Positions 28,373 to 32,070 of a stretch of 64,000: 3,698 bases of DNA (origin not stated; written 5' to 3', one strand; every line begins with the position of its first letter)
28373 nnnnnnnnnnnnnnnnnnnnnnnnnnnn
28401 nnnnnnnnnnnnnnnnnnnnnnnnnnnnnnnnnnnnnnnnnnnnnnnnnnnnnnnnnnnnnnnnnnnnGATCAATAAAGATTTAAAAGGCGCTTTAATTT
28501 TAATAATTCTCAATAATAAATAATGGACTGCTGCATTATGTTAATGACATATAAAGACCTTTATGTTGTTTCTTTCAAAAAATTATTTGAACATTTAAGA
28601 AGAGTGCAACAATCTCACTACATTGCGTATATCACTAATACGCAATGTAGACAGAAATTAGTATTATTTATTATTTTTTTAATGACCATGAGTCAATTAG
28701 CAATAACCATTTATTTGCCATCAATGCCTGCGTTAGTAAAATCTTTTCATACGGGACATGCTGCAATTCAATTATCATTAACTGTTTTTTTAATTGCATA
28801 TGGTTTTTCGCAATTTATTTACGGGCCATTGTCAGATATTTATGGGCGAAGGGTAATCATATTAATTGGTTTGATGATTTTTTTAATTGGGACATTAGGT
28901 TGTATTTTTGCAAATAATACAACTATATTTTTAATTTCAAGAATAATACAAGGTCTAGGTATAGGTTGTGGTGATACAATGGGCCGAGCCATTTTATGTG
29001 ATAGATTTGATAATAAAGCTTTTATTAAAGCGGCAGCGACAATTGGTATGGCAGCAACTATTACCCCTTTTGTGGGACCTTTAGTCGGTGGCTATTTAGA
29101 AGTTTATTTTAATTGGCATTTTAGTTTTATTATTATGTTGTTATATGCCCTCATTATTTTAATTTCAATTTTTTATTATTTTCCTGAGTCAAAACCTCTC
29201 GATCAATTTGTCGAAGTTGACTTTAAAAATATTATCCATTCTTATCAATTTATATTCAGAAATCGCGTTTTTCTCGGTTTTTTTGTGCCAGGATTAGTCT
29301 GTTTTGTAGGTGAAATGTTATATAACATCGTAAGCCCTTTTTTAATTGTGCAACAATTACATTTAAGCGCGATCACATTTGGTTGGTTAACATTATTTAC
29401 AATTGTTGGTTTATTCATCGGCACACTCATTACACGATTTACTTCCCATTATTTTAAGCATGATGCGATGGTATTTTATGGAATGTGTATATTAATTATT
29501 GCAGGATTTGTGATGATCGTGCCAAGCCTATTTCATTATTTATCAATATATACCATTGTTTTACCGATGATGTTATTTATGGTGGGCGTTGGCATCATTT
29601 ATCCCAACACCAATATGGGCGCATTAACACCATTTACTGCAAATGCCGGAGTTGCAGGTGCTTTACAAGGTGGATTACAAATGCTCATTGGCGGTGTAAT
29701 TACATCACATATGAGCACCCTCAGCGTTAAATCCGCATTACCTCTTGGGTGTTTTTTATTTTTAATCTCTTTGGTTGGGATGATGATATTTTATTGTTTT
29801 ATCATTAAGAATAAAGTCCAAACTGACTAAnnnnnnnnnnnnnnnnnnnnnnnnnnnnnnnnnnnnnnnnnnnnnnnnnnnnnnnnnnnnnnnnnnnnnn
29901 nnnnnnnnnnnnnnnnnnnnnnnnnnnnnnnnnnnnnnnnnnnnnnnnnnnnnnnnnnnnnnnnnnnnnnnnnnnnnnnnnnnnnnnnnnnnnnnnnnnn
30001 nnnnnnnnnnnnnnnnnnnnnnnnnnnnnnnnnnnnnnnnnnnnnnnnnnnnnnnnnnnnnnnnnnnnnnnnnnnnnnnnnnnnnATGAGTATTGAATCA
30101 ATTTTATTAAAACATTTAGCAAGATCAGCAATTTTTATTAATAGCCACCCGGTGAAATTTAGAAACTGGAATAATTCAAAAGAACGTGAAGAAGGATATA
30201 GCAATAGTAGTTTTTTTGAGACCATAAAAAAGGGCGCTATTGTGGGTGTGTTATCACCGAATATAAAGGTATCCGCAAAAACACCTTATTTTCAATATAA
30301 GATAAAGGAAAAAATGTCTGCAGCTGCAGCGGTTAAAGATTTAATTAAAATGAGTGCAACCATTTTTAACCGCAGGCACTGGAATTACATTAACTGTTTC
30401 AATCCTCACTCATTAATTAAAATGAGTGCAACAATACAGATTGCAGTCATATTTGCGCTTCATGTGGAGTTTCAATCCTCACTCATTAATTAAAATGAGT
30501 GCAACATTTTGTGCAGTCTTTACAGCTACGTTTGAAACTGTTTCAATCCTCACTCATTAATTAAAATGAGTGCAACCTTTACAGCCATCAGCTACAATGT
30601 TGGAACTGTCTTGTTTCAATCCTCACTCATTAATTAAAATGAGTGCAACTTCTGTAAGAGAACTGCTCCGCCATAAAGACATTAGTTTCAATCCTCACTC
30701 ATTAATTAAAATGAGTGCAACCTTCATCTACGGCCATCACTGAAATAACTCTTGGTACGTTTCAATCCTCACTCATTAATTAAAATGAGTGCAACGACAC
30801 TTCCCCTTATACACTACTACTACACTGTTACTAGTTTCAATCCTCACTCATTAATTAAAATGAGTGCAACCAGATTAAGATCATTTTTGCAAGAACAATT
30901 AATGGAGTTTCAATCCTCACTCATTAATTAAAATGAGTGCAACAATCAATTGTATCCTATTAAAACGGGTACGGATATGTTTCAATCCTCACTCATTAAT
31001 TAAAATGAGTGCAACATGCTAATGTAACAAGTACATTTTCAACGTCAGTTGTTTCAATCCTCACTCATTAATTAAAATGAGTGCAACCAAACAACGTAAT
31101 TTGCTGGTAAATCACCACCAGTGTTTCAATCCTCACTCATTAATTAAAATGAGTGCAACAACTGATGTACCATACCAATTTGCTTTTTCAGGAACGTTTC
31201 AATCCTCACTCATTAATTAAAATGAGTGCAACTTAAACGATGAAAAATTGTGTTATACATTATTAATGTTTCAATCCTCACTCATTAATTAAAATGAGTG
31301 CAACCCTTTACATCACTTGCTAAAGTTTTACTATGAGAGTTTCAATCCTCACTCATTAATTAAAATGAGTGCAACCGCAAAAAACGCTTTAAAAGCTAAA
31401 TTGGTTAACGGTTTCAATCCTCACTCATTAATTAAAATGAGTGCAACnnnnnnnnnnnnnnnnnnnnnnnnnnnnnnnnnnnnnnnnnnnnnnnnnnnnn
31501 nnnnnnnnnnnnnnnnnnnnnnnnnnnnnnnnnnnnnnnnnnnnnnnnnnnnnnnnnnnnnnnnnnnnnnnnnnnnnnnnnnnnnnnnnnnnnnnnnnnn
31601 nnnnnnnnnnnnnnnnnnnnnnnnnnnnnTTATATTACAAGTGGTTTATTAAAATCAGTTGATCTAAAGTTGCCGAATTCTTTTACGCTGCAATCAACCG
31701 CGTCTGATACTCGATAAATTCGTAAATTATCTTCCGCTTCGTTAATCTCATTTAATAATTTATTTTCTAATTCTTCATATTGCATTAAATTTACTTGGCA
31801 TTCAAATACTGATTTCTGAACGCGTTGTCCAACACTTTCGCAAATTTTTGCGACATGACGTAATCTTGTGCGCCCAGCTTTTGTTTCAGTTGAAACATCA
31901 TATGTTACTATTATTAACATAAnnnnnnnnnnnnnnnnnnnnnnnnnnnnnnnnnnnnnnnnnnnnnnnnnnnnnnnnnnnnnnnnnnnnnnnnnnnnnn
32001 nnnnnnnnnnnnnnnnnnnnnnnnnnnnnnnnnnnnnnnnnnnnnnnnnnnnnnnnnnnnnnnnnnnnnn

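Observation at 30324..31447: Type I-C CRISPR array with an unusually AT-rich repeat; adjacent spacers share a 9-mer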

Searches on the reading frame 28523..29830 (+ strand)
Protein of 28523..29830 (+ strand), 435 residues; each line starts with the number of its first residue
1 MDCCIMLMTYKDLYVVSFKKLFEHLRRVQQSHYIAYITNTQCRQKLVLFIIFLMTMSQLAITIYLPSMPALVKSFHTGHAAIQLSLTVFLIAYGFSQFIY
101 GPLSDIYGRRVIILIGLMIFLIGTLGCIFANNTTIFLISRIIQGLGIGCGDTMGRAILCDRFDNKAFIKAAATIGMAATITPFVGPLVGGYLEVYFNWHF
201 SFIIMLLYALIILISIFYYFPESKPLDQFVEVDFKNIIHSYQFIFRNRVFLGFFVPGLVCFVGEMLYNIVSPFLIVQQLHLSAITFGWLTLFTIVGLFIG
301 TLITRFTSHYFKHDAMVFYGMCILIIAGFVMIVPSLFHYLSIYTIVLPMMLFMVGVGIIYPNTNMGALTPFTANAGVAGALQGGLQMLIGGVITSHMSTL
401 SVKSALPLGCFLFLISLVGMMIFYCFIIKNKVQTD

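Call 6: search_protein_families(library=ncbifam, proteins=[window:28523-29830:+])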
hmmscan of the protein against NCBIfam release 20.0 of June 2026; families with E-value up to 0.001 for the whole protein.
window:28523-29830:+ (435 aa): 50 families (the best 25 are shown)
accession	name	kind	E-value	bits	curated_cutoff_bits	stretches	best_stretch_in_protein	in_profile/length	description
NF008654.0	PRK11652.1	equivalog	4.8e-85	285.8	479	1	41-426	5-385/397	multidrug efflux MFS transporter EmrD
TIGR00710.1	efflux_Bcr_CflA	subfamily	2.5e-69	234.6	200.9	1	44-425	4-383/385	Bcr/CflA family efflux MFS transporter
NF008314.0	PRK11102.1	equivalog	6e-55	187.1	303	1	42-428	7-392/396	Bcr/CflA family multidrug efflux MFS transporter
NF053813.1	MFS_TcaB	equivalog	9.6e-49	166.2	475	1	46-432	5-389/396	putative multidrug effflux MFS transporter TcaB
NF041041.1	FslD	exception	2.3e-47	162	500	1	46-431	14-396/396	rhizoferrin import MFS transporter FslD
NF008270.1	PRK11043.1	equivalog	7.4e-42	143.8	430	1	48-424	8-378/382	purine nucleoside transporter PunC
NF033134.0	cmlA_floR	equivalog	2.4e-41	142.5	450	1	46-423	12-384/388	CmlA/FloR family chloramphenicol efflux MFS transporter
NF052292.1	efflux_CraA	equivalog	8.5e-30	104.1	725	1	61-367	31-335/409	chloramphenicol efflux MFS transporter CraA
NF007782.0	PRK10473.1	subfamily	1.1e-29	103.7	417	1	45-429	3-380/394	MdtL family multidrug efflux MFS transporter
TIGR00880.1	2_A_01_02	superfamily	3.6e-29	101.7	131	1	87-222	1-140/141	multidrug resistance protein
NF000219.1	FloR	exception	1.7e-28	100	700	1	52-413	21-378/404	chloramphenicol/florfenicol efflux MFS transporter FloR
NF011931.1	PRK15402.1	subfamily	6.6e-26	91.1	439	1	56-431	20-395/401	MdfA family multidrug efflux MFS transporter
NF011932.2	PRK15403.1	equivalog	6.7e-23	81.5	700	1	57-393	22-354/402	multidrug efflux MFS transporter MdtM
NF012203.0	cmlB1_MFS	exception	7e-22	78.2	900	1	54-427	23-392/407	chloramphenicol efflux MFS transporter CmlB1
TIGR00711.1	efflux_EmrB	subfamily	9.6e-22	77.4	230.2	1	50-226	7-183/485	DHA2 family efflux MFS transporter permease subunit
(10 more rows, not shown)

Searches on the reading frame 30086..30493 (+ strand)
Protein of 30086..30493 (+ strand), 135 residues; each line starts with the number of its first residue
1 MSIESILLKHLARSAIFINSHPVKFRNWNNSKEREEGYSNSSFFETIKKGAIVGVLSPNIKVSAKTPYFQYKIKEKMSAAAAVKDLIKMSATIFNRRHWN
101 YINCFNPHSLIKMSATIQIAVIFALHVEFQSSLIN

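Call 6: search_protein_families(library=ncbifam, proteins=[window:30086-30493:+])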
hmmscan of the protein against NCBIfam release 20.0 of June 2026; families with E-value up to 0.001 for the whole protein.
window:30086-30493:+ (135 aa): 0 families

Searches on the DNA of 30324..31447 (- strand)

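Call 10: search_dna_similar(query=window:30324-31447:-, collection=phages, mode=distant, max_evalue=1, max_rows=40)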
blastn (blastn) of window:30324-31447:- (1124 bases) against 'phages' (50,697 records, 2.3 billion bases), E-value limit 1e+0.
No match.

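Call 11: search_dna_similar(query=window:30324-31447:-, collection=plasmids, mode=distant, max_evalue=1, max_rows=40)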
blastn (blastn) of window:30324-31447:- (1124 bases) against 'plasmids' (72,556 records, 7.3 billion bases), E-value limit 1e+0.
No match.

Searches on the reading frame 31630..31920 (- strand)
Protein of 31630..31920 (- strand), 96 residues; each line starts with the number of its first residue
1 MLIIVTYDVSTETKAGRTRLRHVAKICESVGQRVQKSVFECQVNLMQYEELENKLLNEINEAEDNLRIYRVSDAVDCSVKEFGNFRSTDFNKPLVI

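Call 6: search_protein_families(library=ncbifam, proteins=[window:31630-31920:-])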
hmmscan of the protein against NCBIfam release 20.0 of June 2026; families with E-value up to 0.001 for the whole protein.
window:31630-31920:- (96 aa): 1 family
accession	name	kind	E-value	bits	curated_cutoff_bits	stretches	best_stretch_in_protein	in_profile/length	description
TIGR01573.1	cas2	equivalog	4e-17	62.3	24.5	1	1-84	1-83/96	CRISPR-associated endonuclease Cas2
